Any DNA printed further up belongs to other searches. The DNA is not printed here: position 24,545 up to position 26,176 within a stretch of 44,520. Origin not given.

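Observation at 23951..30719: Complete phosphonate branch embedded in a glycan locus, suggesting a phosphonate-decorated cell-surface glycan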

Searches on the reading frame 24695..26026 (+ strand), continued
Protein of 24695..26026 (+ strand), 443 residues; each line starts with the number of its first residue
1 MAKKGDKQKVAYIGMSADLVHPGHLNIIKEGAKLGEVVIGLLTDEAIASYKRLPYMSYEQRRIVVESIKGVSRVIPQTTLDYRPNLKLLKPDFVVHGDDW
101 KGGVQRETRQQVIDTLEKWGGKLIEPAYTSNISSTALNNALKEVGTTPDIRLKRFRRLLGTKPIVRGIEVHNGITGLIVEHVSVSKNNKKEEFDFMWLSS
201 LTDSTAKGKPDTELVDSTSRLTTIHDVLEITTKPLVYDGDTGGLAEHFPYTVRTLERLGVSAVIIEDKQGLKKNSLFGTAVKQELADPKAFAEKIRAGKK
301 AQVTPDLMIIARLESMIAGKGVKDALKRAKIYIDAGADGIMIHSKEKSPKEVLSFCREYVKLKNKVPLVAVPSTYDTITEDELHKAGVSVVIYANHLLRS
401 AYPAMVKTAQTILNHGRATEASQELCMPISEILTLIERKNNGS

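Call 12: search_solved_structures(query=window:24695-26026:+, max_evalue=0.00001, show_alignments=3)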
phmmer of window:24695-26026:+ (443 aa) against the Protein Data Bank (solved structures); distinct sequences matched with E-value up to 0.00001: 20.
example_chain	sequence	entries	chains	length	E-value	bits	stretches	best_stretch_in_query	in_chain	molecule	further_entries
5x3d_A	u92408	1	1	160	7.3e-58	199.6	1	5-144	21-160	Phosphoenolpyruvate phosphomutase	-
5unc_A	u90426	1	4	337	1.7e-44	155.6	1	190-432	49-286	PHOSPHOENOLPYRUVATE PHOSPHOMUTASE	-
2dua_A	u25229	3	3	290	9.3e-37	130.1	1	176-425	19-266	Phosphonopyruvate hydrolase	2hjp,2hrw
1m1b_A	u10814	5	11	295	1.2e-36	129.7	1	153-420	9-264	PHOSPHOENOLPYRUVATE PHOSPHOMUTASE | PROTEIN (PHOSPHOENOLPYRUVATE MUTASE)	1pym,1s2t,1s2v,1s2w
1s2u_A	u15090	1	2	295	1.2e-35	126.4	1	153-420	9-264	Phosphoenolpyruvate phosphomutase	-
1o5q_A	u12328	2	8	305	9.2e-15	57.6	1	206-408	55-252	Probable methylisocitrate lyase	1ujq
3elb_A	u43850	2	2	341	3.8e-14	55.6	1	17-133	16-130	Ethanolamine-phosphate cytidylyltransferase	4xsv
1xg3_A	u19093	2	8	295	1.1e-13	54.1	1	206-417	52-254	Probable methylisocitrate lyase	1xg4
1mum_A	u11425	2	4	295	2.5e-13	52.9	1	206-417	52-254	2-methylisocitrate lyase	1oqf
4iqd_A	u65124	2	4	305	6.9e-13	51.5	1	154-408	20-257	Carboxyvinyl-carboxyphosphonate phosphorylmutase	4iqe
6t4v_C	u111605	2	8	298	7e-13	51.4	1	204-415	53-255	2-methylisocitrate lyase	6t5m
3eoo_A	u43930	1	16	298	2e-12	50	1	205-416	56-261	Methylisocitrate lyase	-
9hra_A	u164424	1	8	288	3.6e-11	45.8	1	193-420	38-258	2-methylisocitrate lyase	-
9hgk_A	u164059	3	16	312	4.6e-11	45.5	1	193-420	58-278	2-methylisocitrate lyase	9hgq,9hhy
9hgo_A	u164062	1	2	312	1.2e-10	44.1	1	193-420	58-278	2-methylisocitrate lyase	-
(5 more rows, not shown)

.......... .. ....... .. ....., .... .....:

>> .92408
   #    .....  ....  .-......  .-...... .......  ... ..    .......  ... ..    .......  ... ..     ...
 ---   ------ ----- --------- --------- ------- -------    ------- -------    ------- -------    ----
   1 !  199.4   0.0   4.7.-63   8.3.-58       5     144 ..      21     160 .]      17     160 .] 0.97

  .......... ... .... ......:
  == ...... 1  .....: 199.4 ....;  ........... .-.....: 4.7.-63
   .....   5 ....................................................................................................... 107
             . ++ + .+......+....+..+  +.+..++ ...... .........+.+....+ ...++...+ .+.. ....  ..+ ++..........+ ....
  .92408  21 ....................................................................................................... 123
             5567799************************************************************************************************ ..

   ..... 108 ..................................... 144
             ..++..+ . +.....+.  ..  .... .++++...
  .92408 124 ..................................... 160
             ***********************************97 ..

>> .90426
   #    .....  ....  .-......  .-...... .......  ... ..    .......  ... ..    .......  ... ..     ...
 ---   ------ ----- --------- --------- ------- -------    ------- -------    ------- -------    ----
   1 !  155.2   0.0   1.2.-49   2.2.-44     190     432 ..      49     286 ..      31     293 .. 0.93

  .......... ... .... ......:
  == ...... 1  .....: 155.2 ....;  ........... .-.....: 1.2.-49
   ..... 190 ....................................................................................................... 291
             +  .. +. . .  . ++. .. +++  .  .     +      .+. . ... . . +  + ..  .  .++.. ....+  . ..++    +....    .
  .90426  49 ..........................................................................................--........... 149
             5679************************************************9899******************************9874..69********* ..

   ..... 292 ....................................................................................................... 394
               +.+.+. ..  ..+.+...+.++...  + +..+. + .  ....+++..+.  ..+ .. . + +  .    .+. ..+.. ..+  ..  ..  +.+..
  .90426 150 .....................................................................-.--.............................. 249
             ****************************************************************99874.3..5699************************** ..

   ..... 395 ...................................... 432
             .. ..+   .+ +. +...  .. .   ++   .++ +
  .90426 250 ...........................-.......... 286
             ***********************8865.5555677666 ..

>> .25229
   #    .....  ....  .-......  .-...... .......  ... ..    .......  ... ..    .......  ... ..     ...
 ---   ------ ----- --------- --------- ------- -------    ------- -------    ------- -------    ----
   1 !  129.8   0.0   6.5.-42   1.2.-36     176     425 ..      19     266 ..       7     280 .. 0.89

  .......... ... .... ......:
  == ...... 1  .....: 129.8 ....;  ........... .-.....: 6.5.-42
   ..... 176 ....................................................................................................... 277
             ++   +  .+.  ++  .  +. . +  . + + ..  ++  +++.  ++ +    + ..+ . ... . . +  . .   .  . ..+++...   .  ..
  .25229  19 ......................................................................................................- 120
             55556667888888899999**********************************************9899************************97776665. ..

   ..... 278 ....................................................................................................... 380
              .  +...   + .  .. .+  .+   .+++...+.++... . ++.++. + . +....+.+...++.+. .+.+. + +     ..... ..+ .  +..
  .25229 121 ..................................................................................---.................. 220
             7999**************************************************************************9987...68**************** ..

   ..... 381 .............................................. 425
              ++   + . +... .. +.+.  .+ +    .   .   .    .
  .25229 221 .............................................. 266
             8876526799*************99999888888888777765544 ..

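Call 16: search_protein_families(library=pfam, proteins=[L001:11554-12477:+, L001:12452-13858:+, L002:11474-12397:+, L002:12186-13172:+, L003:11439-12251:+, L003:12248-14137:+, L006:11361-12209:+, L006:12193-14586:+, L008:11619-12353:+, L008:12359-14482:+], max_evalue=0.001)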
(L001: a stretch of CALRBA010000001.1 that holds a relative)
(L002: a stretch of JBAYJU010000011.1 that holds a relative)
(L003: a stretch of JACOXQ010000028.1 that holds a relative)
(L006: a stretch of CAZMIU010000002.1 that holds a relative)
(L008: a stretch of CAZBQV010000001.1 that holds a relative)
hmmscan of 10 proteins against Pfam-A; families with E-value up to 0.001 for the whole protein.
L001:11554-12477:+ (307 aa): 0 families

L001:12452-13858:+ (468 aa): 9 families
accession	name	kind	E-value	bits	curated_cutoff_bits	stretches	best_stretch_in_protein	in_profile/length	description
PF01522.26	Polysacc_deac_1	-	2.6e-27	95.7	23.1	1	82-212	3-123/124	Polysaccharide deacetylase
PF13649.12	Methyltransf_25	-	9.2e-13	49.1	27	1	334-407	1-79/97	Methyltransferase domain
PF13489.12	Methyltransf_23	-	1e-10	42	27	1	317-437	9-130/164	Methyltransferase domain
PF08241.18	Methyltransf_11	-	3.3e-10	40.9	21.2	1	335-411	1-80/95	Methyltransferase domain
PF08242.18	Methyltransf_12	-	5.1e-10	40.4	30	1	335-422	1-96/98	Methyltransferase domain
PF13847.12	Methyltransf_31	-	5.6e-10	39.5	27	1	330-404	3-86/145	Methyltransferase domain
PF07021.18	MetW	-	6e-05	23.2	21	1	332-369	15-52/193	Methionine biosynthesis protein MetW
PF05175.20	MTS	-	0.00043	20.4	23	1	330-371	31-73/170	Methyltransferase small domain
PF13679.12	Methyltransf_32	-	0.00095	19.6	27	0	318-373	10-73/143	Methyltransferase domain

L002:11474-12397:+ (307 aa): 0 families

L002:12186-13172:+ (328 aa): 1 family
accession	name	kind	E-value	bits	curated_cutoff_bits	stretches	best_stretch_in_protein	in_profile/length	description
PF01522.26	Polysacc_deac_1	-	1.1e-24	87.2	23.1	1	143-272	4-123/124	Polysaccharide deacetylase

L003:11439-12251:+ (270 aa): 1 family
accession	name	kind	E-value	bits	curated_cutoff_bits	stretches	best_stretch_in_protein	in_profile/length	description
PF01066.26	CDP-OH_P_transf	-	7.6e-06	26.8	22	1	39-145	3-105/152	CDP-alcohol phosphatidyltransferase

L003:12248-14137:+ (629 aa): 1 family
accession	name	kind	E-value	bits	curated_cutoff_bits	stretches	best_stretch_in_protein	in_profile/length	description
PF04464.20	Glyphos_transf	-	2.4e-07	30.5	22.1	1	385-618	135-363/367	CDP-Glycerol:Poly(glycerophosphate) glycerophosphotransferase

L006:11361-12209:+ (282 aa): 1 family
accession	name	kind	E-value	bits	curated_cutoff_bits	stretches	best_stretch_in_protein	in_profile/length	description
PF01066.26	CDP-OH_P_transf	-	0.00011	23.1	22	1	49-164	3-118/152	CDP-alcohol phosphatidyltransferase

L006:12193-14586:+ (797 aa): 4 families
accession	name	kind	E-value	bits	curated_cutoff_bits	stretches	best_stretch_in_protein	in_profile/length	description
PF13302.13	Acetyltransf_3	-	5.4e-21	76.2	25.4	1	631-767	4-138/138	Acetyltransferase (GNAT) domain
PF04464.20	Glyphos_transf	-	2.9e-08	33.5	22.1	1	371-614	123-363/367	CDP-Glycerol:Poly(glycerophosphate) glycerophosphotransferase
PF00583.31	Acetyltransf_1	-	1.7e-06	28.7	20.7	1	676-766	28-116/116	Acetyltransferase (GNAT) family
PF13523.12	Acetyltransf_8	-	0.00014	21.9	27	1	698-770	73-141/145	Acetyltransferase (GNAT) domain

L008:11619-12353:+ (244 aa): 0 families

L008:12359-14482:+ (707 aa): 3 families
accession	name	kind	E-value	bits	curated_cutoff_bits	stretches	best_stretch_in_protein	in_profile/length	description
PF02826.25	2-Hacid_dh_C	-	2.7e-36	125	25.1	1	514-664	25-178/178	D-isomer specific 2-hydroxyacid dehydrogenase, NAD binding domain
PF01408.29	GFO_IDH_MocA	-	5.9e-22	79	24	1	4-127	1-120/120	Oxidoreductase family, NAD-binding Rossmann fold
PF00389.36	2-Hacid_dh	-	0.00033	20.8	24.6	1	355-492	9-126/134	D-isomer specific 2-hydroxyacid dehydrogenase, catalytic domain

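Call 25: search_protein_families(library=pfam, alignment_id=A1, max_evalue=0.0001)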
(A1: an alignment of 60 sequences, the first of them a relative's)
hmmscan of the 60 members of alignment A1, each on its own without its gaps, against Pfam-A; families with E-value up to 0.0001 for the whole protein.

A. member 1, L001:11554-12477:+ (307 aa): 0 families

B. families by the number of members that match (of 60 scanned): 39 families (the first 25 are shown)
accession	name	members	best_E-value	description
PF04464.20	Glyphos_transf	21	1.5e-19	CDP-Glycerol:Poly(glycerophosphate) glycerophosphotransferase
PF00483.29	NTP_transferase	5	4.8e-72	Nucleotidyl transferase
PF12804.13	NTP_transf_3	5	1.2e-17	MobA-like NTP transferase domain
PF04991.19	LicD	3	3.5e-43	LicD family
PF01943.22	Polysacc_synt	3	5.8e-41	Polysaccharide biosynthesis protein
PF00534.26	Glycos_transf_1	3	8.9e-28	Glycosyl transferases group 1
PF13692.12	Glyco_trans_1_4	3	2.7e-19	Glycosyl transferases group 1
PF01066.26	CDP-OH_P_transf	3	1.7e-13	CDP-alcohol phosphatidyltransferase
PF13440.11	Polysacc_synt_3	2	2.8e-78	Polysaccharide biosynthesis protein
PF00908.23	dTDP_sugar_isom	2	5.1e-78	dTDP-4-dehydrorhamnose 3,5-epimerase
PF13366.12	PDDEXK_3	2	3.4e-40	PD-(D/E)XK nuclease superfamily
PF05635.17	23S_rRNA_IVP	2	4e-31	23S rRNA-intervening sequence protein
PF13439.12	Glyco_transf_4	2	3.5e-20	Glycosyltransferase Family 4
PF00535.33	Glycos_transf_2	1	5.2e-34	Glycosyl transferase family 2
PF08241.18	Methyltransf_11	1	7.8e-26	Methyltransferase domain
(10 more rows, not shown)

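Call 30: find_encoding_contigs(protein=P0002, flank=10000, max_places=3)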
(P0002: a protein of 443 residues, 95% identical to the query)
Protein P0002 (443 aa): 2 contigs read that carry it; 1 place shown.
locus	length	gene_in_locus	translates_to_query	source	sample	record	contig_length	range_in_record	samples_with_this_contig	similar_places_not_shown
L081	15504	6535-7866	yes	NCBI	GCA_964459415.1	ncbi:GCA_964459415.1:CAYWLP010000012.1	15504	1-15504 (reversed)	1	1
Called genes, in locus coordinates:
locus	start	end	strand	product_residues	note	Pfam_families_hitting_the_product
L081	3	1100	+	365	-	?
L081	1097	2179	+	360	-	PF00534:Glycos_transf_1, PF13692:Glyco_trans_1_4, PF13524:Glyco_trans_1_2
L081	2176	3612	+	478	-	PF13231:PMT_2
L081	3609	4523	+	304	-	PF00535:Glycos_transf_2, PF13641:Glyco_tranf_2_3 (weak)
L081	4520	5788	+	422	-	PF04794:YdjC, PF04138:GtrA_DPMS_TM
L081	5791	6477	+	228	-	PF13489:Methyltransf_23, PF08241:Methyltransf_11, PF08242:Methyltransf_12 (weak), PF13649:Methyltransf_25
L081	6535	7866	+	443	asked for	PF01467:CTP_transf_like, PF13714:PEP_mutase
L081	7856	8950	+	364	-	PF02776:TPP_enzyme_N, PF02775:TPP_enzyme_C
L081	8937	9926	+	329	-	PF00465:Fe-ADH, PF13685:Fe-ADH_2, PF25137:ADH_Fe_C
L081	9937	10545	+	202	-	PF04991:LicD (weak)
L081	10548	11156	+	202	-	PF13489:Methyltransf_23, PF05148:Methyltransf_8 (weak), PF08241:Methyltransf_11, PF08242:Methyltransf_12, PF13649:Methyltransf_25, PF13847:Methyltransf_31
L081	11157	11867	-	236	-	PF13489:Methyltransf_23, PF02353:CMAS (weak), PF13847:Methyltransf_31 (weak), PF08241:Methyltransf_11, PF08242:Methyltransf_12, PF13649:Methyltransf_25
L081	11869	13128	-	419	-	PF01943:Polysacc_synt, PF13440:Polysacc_synt_3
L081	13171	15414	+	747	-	PF04932:Wzy_C, PF13424:TPR_12 (faint), PF13432:TPR_16 (faint), PF14561:TPR_20 (faint), PF13181:TPR_8 (faint), PF14559:TPR_19 (weak), PF23914:TPR_CcmH_CycH (weak), PF14559:TPR_19 (weak), +4 more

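Call 31: find_encoding_contigs(protein=P0004, flank=10000, max_places=3)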
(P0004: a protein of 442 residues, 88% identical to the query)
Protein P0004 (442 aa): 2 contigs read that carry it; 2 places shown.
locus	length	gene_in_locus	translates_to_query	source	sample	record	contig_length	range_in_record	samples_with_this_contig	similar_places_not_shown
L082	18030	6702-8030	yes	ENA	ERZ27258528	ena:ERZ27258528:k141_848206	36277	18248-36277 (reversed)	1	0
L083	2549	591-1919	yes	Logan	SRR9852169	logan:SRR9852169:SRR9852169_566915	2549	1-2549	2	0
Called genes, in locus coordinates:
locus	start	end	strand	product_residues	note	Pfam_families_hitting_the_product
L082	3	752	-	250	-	?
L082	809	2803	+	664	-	PF08240:ADH_N, PF16912:Glu_dehyd_C (weak), PF00107:ADH_zinc_N, PF13602:ADH_zinc_N_2, PF00676:E1_dh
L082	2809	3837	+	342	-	PF02779:Transket_pyr, PF02780:Transketolase_C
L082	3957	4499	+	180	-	-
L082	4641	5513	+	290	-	-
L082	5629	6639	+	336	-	-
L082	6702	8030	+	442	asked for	PF01467:CTP_transf_like, PF13714:PEP_mutase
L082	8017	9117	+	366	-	PF02776:TPP_enzyme_N, PF02775:TPP_enzyme_C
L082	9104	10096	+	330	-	PF00465:Fe-ADH, PF13685:Fe-ADH_2, PF25137:ADH_Fe_C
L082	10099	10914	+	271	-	PF01066:CDP-OH_P_transf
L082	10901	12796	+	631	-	-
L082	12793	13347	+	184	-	PF13302:Acetyltransf_3, PF00583:Acetyltransf_1, PF13420:Acetyltransf_4, PF13523:Acetyltransf_8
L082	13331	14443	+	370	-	-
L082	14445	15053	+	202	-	PF00117:GATase, PF07685:GATase_3, PF01174:SNO, PF07722:Peptidase_C26 (weak)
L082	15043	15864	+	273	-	PF00977:His_biosynth, PF05690:ThiG (faint), PF01207:Dus (faint), PF01180:DHO_dh (faint), PF03060:NMO (weak)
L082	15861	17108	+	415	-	-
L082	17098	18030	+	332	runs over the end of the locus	PF01408:GFO_IDH_MocA, PF02894:GFO_IDH_MocA_C (weak), PF22725:GFO_IDH_MocA_C3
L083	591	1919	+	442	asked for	PF01467:CTP_transf_like, PF13714:PEP_mutase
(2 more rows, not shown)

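Call 37: list_cluster_members(proteins=[P0002, P0005, P0011, P0020, P0009])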
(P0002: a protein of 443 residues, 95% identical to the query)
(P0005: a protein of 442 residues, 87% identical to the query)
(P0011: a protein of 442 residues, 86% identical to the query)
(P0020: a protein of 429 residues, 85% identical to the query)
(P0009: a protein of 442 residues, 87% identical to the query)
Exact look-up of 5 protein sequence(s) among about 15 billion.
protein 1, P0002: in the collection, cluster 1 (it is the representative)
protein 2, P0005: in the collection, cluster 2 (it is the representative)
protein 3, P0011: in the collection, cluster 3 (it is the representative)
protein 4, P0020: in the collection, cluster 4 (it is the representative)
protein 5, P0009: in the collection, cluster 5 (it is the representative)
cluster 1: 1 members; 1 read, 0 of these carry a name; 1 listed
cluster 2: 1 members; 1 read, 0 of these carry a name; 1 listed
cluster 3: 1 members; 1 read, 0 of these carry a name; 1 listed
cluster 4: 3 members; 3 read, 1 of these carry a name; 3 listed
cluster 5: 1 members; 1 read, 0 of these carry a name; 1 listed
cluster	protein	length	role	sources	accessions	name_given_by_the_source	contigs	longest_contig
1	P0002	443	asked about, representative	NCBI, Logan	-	-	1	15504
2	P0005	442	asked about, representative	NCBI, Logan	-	-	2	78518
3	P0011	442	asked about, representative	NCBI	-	-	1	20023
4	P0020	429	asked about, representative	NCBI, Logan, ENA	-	-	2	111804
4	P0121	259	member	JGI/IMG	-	phosphoenolpyruvate phosphomutase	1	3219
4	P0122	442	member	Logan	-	-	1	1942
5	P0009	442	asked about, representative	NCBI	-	-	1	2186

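Call 43: search_protein_families(library=ncbifam, proteins=[L081:10548-11156:+], max_evalue=0.001)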
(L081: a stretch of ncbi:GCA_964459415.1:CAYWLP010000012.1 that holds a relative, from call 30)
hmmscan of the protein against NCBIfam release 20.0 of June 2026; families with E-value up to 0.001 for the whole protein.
L081:10548-11156:+ (202 aa): 21 families
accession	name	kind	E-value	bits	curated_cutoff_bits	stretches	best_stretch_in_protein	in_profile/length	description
NF008823.0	PRK11873.1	subfamily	1.9e-09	37.4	263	1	70-114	134-178/272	arsenite methyltransferase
NF045667.1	MTase_DVU1556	equivalog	6.5e-09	35.5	155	1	66-114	68-116/213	DVU_1556 family methyltransferase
NF045823.1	PthPhpthDimycoMt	equivalog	1.2e-07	31.1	300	1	69-120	118-168/256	phthiotriol/phenolphthiotriol dimycocerosates methyltransferase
NF040539.1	AST_met_ArsM_2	exception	2.9e-07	30.6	240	1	65-124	111-169/262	putative arsinothricin biosynthesis methyltransferase ArsM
TIGR02072.1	BioC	equivalog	3e-07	30.5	184.95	1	69-117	84-132/244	malonyl-ACP O-methyltransferase BioC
NF047649.1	MTase_UXPK_star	exception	4.6e-07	29.1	460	1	70-114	134-178/283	methyltransferase/UXPK-star double selenoprotein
NF045825.1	FAmtase_mtf2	equivalog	1.2e-06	28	400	1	69-119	110-159/248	fatty-acid O-methyltransferase Mtf2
TIGR01934.1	MenG_MenH_UbiE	subfamily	1.2e-06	28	158.35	1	42-115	66-139/223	ubiquinone/menaquinone biosynthesis methyltransferase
NF001241.0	PRK00216.1-2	equivalog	3.2e-06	26.9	327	1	67-114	97-144/231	demethylmenaquinone methyltransferase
NF038099.1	AsSugarArsM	exception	5.8e-06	25.7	400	1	70-117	122-171/321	arsenosugar biosynthesis arsenite methyltransferase ArsM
TIGR01983.1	UbiG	equivalog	6.7e-06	25.6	102.95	1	80-117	114-151/228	bifunctional 2-polyprenyl-6-hydroxyphenol methylase/3-demethylubiquinol 3-O-methyltransferase UbiG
NF001244.0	PRK00216.1-5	equivalog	9.4e-06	25.1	216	1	69-115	105-151/236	bifunctional demethylmenaquinone methyltransferase/2-methoxy-6-polyprenyl-1,4-benzoquinol methylase UbiE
NF041537.1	ArsM_AhpD_UU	exception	1.4e-05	24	510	1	73-114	136-177/345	arsenite methyltransferase/AhpD domain selenoprotein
NF041536.1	ArsM_DUF2284_UU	exception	1.7e-05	23.3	575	1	71-115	134-178/459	arsenite methyltransferase/DUF2284 domain selenoprotein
NF052510.1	methyltran_MpqE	exception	2.6e-05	23.7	335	1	70-115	104-149/234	methyl-plastoquinone biosynthesis methyltransferase MpqE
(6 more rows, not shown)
